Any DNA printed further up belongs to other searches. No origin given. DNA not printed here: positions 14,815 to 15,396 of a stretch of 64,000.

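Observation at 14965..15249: Metallothionein-like CxC-repeat peptide fused to a transmembrane helix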

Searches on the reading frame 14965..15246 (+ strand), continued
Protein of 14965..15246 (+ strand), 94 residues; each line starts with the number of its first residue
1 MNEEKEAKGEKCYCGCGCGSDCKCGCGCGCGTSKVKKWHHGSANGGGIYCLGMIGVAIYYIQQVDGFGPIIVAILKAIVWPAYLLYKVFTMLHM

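Call 43: find_homologous_proteins(query=A3, max_evalue=0.001)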
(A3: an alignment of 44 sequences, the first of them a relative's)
Query A3 (44 sequences) (94 aa, profile of the alignment): 7991 proteins with E <= 0.001 among 8000 candidates; the best 120 are listed.
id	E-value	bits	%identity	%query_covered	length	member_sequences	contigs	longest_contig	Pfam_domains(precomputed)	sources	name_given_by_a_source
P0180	1.8e-26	109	56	53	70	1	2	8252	-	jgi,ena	-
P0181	2.0e-26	109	44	59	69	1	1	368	-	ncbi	-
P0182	3.7e-26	108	-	-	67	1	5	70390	-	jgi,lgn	-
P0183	4.0e-26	108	44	59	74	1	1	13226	-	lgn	-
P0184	4.7e-26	108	47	59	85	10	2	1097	-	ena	-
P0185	5.7e-26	108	48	53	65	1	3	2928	-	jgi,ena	-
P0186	6.2e-26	108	50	53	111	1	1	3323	-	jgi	-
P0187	6.7e-26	108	49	59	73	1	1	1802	-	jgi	jgi:hypothetical protein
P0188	7.7e-26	107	46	53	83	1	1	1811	-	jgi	jgi:hypothetical protein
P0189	8.6e-26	107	51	61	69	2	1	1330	-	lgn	-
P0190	8.7e-26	107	45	59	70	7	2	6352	-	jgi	jgi:hypothetical protein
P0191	9.6e-26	107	38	100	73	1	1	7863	-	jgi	jgi:hypothetical protein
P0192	9.7e-26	107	42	66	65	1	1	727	-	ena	-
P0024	1.0e-25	107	46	67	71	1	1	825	-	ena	-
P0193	1.1e-25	107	47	59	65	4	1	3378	-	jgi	-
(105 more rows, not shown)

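Call 45: find_encoding_contigs(protein=P0002, flank=1000, max_places=1)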
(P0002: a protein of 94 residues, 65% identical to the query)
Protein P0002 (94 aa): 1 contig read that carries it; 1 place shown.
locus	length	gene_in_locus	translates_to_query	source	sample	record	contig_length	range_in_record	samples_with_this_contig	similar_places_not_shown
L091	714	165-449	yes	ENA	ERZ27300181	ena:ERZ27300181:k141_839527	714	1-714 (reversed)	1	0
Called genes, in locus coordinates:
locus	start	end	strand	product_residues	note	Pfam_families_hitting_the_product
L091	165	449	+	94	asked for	-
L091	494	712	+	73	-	?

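Call 46: find_encoding_contigs(protein=P0004, flank=4000, max_places=1)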
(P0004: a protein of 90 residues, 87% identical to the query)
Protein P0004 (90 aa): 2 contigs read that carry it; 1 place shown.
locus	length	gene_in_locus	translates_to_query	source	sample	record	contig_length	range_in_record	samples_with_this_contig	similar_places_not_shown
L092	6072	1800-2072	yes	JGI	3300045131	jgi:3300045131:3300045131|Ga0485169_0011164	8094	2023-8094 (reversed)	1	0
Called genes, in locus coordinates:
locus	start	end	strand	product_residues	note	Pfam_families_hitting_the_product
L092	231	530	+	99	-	PF01541:GIY-YIG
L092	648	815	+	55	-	PF00471:Ribosomal_L33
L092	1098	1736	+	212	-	PF02698:DUF218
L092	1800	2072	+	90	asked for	-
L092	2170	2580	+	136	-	-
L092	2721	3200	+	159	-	PF01451:LMWPc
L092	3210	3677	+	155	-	-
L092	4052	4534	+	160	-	-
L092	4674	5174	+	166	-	-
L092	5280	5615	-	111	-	-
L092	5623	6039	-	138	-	PF25160:LdpA_Fe-S-bd (faint), PF13370:Fer4_13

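Call 48: search_protein_families(library=pfam, proteins=[L092:2170-2577:+, L092:2721-3197:+, L091:494-712:+], max_evalue=0.001)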
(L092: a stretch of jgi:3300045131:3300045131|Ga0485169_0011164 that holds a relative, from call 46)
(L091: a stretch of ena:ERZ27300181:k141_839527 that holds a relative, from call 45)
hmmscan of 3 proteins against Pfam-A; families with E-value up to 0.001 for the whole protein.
L092:2170-2577:+ (136 aa): 0 families

L092:2721-3197:+ (159 aa): 1 family
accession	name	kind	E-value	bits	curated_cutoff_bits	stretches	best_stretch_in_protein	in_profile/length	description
PF01451.26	LMWPc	-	8.7e-14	52.4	23.2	1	4-116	1-117/144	Low molecular weight phosphotyrosine protein phosphatase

L091:494-712:+ (73 aa): 0 families

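Call 56: fold_search(model_id=the predicted structure, library=pdb)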
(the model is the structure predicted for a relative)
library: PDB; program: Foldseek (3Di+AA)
matches with E <= 10: 0; with E <= 0.001: 0
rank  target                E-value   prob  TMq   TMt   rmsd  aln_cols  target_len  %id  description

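Call 57: find_encoding_contigs(protein=P0027, flank=4000, max_places=2)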
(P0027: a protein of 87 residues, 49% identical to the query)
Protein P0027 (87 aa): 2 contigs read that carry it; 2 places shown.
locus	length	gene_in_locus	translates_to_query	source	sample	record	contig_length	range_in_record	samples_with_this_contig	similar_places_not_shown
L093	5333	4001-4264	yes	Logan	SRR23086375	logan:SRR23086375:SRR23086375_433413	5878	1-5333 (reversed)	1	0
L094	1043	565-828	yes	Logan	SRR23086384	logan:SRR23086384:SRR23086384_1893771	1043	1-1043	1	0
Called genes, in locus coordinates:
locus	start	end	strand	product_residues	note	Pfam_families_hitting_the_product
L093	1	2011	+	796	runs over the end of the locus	PF13229:Beta_helix (weak), PF03629:SASA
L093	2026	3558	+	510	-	-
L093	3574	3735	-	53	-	-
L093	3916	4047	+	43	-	-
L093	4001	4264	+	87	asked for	-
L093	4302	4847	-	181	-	-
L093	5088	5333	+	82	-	?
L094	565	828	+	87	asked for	-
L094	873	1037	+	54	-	-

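Call 59: find_encoding_contigs(protein=P0008, flank=4000, max_places=1)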
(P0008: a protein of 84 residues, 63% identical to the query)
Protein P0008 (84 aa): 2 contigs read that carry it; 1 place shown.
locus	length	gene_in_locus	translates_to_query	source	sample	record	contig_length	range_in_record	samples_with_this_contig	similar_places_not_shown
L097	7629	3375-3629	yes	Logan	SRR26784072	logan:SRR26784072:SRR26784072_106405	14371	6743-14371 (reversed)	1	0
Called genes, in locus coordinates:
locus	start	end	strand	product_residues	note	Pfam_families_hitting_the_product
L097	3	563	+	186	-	?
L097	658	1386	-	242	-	PF13489:Methyltransf_23, PF13679:Methyltransf_32 (faint), PF08241:Methyltransf_11, PF08242:Methyltransf_12, PF13649:Methyltransf_25, PF13847:Methyltransf_31 (weak)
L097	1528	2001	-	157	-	-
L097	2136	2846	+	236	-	PF25275:Golvesin_C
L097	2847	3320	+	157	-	PF04191:PEMT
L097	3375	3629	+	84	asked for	-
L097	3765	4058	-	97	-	-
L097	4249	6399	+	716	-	PF00270:DEAD, PF00271:Helicase_C, PF16124:RecQ_Zn_bind, PF09382:RQC, PF00570:HRDC, PF14493:HTH_40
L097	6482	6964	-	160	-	-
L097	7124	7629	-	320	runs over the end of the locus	PF00078:RVT_1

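Call 68: predict_structure(alignment_id=A3)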
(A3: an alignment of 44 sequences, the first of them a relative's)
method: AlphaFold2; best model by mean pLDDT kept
length: 94 residues; sequences in the alignment: 44
mean_pLDDT: 68.1   pTM: 0.28
mean pLDDT of the five models: 68.1, 67.5, 67.3, 66.5, 66.5
residues with pLDDT >= 90: 15; 70-90: 29; 50-70: 24; < 50: 26
segments of 3 or more residues with pLDDT < 50: 7-19, 21-31
pLDDT, mean of each block of 10 residues (from residue 1): 50 48 46 61 68 84 71 87 93 80
secondary structure, 60 per line:
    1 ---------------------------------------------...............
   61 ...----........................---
elements in order: H46-63 H68-91
